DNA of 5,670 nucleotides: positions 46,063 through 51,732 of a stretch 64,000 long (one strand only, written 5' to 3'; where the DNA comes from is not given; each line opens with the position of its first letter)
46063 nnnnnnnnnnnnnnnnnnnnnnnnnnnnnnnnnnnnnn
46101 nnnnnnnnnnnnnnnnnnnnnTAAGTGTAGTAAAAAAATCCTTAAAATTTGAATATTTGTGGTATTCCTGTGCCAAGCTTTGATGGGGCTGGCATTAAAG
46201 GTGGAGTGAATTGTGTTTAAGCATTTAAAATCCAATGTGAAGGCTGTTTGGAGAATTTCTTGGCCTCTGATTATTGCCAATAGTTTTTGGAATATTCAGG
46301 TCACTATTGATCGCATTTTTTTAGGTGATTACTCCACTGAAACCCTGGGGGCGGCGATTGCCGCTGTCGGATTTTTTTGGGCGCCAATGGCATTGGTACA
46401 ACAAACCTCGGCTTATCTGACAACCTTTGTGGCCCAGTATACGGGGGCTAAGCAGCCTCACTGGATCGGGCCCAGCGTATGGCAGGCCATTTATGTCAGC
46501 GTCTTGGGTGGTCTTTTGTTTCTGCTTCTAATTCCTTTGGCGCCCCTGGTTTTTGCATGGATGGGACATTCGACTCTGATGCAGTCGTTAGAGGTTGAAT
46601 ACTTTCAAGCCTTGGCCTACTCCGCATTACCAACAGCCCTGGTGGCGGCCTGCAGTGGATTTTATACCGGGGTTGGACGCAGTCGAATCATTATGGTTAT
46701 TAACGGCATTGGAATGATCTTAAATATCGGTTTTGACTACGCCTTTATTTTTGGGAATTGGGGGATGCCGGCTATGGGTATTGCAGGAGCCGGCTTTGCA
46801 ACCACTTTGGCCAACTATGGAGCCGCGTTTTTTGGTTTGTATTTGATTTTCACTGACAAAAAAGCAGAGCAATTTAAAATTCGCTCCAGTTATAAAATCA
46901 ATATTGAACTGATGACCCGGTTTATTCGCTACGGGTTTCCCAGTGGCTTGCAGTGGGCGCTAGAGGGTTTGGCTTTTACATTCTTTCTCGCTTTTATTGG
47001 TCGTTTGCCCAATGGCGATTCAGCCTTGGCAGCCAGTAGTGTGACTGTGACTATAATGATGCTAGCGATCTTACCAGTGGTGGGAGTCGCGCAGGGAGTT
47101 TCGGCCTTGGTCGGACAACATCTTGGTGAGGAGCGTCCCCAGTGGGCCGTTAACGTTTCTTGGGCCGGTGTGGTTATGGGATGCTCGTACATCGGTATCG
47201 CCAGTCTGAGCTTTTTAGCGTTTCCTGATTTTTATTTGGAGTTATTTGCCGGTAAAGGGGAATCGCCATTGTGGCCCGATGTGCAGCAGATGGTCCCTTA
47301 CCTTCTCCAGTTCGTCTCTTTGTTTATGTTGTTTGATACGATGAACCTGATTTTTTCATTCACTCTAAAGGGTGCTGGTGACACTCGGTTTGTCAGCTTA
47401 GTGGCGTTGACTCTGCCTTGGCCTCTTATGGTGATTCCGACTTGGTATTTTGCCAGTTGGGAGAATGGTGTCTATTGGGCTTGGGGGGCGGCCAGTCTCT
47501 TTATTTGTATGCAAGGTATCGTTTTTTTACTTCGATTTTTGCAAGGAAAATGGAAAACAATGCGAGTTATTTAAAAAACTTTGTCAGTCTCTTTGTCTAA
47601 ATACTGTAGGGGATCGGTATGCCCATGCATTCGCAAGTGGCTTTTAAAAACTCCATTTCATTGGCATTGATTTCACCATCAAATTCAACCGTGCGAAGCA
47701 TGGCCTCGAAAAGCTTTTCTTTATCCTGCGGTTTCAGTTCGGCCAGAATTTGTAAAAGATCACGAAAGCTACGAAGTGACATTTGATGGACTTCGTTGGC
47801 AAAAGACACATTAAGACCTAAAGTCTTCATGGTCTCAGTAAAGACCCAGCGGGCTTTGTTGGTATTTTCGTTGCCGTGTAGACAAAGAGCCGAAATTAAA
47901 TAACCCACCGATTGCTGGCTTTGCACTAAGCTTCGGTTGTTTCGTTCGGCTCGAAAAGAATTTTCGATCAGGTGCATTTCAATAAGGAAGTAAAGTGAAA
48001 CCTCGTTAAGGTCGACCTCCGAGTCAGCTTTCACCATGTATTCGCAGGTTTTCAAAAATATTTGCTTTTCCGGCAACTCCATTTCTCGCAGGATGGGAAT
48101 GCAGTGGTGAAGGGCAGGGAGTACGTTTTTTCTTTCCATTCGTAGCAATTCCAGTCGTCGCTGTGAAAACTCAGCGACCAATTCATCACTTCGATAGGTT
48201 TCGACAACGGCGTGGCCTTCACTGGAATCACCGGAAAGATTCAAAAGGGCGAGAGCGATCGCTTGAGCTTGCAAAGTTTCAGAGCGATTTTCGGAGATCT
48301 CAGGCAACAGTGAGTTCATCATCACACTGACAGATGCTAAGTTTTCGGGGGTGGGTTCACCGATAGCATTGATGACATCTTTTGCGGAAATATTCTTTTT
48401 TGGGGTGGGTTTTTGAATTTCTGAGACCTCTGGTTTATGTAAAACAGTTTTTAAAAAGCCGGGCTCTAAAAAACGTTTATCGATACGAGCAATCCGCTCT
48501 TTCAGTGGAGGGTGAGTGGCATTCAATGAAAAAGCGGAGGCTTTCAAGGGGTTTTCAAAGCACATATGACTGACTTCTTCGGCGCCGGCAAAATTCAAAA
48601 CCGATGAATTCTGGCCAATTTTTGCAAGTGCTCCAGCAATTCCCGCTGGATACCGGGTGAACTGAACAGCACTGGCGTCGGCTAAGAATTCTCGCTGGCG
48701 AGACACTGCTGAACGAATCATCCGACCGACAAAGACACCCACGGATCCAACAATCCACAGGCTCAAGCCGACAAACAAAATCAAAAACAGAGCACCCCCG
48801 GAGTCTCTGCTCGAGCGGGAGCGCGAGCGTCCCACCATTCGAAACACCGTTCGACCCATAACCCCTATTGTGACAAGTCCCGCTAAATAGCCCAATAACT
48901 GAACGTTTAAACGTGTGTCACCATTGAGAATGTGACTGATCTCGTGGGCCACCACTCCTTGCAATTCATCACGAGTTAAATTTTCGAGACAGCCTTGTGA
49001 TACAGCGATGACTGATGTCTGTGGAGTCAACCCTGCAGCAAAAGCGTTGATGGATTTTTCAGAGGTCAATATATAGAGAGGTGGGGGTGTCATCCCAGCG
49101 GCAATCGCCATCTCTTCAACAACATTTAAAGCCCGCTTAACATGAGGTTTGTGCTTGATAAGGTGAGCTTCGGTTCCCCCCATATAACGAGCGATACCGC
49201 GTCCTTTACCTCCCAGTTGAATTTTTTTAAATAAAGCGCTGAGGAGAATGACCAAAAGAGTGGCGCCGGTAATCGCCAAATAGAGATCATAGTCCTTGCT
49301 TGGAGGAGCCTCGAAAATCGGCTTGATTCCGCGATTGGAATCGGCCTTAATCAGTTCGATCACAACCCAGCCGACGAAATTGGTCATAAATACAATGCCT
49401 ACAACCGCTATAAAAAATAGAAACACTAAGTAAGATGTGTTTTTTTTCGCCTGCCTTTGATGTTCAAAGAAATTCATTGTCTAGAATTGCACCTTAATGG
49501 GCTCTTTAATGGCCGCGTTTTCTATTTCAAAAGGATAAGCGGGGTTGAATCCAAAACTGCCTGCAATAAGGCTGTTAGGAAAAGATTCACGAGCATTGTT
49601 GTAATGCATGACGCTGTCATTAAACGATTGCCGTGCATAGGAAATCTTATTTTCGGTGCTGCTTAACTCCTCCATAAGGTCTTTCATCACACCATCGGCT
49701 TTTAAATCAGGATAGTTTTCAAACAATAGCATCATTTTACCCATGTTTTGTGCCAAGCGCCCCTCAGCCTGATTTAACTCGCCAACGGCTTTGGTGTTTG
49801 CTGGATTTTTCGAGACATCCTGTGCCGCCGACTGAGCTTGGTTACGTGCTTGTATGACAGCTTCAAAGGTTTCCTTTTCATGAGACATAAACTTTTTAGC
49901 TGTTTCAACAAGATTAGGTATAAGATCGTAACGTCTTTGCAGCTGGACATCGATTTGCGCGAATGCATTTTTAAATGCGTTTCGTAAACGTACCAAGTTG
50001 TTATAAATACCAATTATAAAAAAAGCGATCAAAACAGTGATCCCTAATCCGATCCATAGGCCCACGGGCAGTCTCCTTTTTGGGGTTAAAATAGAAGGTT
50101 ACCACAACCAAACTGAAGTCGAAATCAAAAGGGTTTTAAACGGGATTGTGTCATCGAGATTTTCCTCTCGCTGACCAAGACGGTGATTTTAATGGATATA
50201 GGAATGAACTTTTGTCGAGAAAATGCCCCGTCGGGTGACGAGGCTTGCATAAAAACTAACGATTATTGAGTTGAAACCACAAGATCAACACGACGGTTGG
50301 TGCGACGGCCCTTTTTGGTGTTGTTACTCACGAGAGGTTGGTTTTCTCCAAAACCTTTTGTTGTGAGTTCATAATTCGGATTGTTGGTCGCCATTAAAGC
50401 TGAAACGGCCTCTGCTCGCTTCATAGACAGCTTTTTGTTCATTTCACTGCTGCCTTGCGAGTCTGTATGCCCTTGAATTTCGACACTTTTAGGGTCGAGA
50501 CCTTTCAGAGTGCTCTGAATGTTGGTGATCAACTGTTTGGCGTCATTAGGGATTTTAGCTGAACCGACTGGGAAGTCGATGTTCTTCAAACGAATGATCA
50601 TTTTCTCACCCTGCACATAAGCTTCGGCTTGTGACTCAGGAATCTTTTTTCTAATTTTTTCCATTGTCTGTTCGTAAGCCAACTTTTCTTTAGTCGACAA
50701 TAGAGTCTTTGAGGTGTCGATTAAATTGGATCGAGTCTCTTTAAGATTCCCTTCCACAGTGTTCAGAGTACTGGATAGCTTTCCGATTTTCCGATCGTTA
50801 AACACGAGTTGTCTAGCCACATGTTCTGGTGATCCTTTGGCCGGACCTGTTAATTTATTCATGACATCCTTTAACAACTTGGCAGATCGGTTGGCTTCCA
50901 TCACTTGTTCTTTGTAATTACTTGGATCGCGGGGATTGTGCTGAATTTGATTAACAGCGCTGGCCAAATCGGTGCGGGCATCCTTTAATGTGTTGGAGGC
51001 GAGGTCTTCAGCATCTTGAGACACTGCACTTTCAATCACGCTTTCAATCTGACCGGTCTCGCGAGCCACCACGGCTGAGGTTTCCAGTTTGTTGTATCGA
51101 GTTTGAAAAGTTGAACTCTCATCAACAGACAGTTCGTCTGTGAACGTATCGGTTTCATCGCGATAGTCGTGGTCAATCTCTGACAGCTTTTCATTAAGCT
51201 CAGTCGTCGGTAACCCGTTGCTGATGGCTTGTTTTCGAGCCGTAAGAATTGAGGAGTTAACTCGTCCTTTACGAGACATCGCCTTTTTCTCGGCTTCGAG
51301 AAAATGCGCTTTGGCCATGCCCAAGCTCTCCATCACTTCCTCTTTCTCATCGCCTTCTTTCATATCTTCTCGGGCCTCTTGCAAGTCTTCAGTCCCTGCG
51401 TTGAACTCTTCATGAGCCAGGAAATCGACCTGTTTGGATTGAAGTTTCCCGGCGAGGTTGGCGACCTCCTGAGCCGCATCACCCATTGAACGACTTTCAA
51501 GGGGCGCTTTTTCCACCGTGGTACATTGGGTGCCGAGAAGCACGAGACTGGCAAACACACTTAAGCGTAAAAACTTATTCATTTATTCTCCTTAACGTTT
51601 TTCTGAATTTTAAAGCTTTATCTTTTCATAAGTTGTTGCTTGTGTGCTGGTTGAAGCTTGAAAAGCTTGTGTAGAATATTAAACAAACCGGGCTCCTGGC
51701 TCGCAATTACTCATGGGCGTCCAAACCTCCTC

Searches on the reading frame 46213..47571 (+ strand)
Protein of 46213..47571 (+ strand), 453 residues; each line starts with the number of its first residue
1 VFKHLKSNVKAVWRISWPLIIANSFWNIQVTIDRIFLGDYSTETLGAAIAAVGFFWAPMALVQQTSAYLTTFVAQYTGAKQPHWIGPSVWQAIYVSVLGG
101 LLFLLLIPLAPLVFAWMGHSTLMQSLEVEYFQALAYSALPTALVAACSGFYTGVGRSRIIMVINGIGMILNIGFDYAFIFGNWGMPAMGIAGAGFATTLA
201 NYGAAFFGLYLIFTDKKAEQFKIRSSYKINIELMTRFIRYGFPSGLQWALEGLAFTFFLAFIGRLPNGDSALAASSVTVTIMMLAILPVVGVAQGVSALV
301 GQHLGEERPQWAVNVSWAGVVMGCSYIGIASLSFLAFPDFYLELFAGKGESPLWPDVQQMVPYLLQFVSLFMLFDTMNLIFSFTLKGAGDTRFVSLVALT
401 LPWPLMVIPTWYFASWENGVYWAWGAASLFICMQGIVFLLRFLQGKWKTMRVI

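Call 36: search_protein_families(library=pfam, proteins=[window:46213-47571:+], max_evalue=0.001)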
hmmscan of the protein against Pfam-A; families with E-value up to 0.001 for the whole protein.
window:46213-47571:+ (453 aa): 1 family
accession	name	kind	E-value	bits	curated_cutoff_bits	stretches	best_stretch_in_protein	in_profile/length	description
PF01554.23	MatE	-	7.5e-34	117.2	24.9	2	243-399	1-149/161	MatE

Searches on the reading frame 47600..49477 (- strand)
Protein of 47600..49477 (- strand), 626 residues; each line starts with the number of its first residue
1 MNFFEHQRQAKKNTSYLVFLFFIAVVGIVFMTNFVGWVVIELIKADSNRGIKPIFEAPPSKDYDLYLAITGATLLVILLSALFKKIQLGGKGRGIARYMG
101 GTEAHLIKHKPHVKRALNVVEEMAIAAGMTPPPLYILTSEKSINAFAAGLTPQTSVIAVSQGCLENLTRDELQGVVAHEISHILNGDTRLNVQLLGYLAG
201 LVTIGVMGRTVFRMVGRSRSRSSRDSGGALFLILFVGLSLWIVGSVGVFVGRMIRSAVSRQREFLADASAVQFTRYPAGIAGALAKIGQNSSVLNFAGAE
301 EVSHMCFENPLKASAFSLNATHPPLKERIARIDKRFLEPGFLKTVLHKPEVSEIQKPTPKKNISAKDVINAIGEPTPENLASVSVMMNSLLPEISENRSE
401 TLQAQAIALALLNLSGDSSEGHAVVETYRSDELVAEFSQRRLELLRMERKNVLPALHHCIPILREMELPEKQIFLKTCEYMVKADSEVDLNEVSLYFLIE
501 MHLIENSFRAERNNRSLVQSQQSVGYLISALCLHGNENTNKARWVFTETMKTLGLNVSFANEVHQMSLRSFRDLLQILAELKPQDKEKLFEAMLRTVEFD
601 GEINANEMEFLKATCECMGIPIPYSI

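Call 36: search_protein_families(library=pfam, proteins=[window:47600-49477:-], max_evalue=0.001)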
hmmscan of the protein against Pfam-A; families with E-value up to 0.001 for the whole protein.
window:47600-49477:- (626 aa): 2 families
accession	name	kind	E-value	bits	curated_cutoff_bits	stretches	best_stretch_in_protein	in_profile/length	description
PF01435.24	Peptidase_M48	-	3.9e-27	95.7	20.3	1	118-335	9-185/186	Peptidase family M48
PF05099.18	TerB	-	0.00059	20.5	24.4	0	561-621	49-109/118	Tellurite resistance protein TerB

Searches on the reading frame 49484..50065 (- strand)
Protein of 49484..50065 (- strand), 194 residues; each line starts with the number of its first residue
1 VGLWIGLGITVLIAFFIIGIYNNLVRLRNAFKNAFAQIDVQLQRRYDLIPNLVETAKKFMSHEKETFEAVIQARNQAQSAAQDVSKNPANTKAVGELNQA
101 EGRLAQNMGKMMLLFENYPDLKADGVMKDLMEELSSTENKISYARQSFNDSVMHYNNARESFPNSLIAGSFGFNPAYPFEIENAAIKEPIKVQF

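Call 36: search_protein_families(library=pfam, proteins=[window:49484-50065:-], max_evalue=0.001)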
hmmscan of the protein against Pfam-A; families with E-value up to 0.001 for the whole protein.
window:49484-50065:- (194 aa): 1 family
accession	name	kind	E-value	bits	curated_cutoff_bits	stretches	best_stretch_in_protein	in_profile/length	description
PF04011.17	LemA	-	1.1e-53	181.5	26.2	1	34-194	1-149/149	LemA family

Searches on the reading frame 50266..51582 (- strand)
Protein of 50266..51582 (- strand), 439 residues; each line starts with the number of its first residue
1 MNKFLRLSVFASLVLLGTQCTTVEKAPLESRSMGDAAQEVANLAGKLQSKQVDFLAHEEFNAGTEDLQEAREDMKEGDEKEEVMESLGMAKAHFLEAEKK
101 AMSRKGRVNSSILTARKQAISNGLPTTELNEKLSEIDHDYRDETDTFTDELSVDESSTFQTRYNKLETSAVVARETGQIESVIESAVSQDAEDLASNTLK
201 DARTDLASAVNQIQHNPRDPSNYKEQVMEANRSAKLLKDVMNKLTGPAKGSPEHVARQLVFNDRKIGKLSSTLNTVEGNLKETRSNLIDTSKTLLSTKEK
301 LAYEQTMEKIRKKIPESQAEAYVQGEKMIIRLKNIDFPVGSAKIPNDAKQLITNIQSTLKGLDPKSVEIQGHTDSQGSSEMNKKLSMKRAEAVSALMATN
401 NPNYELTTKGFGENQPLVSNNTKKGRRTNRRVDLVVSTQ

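Call 36: search_protein_families(library=pfam, proteins=[window:50266-51582:-], max_evalue=0.001)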
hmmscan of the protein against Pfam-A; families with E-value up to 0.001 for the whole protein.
window:50266-51582:- (439 aa): 1 family
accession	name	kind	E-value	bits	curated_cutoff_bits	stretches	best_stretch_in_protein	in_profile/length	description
PF00691.25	OmpA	-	1.1e-17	64.6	27.2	1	337-430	2-98/98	OmpA family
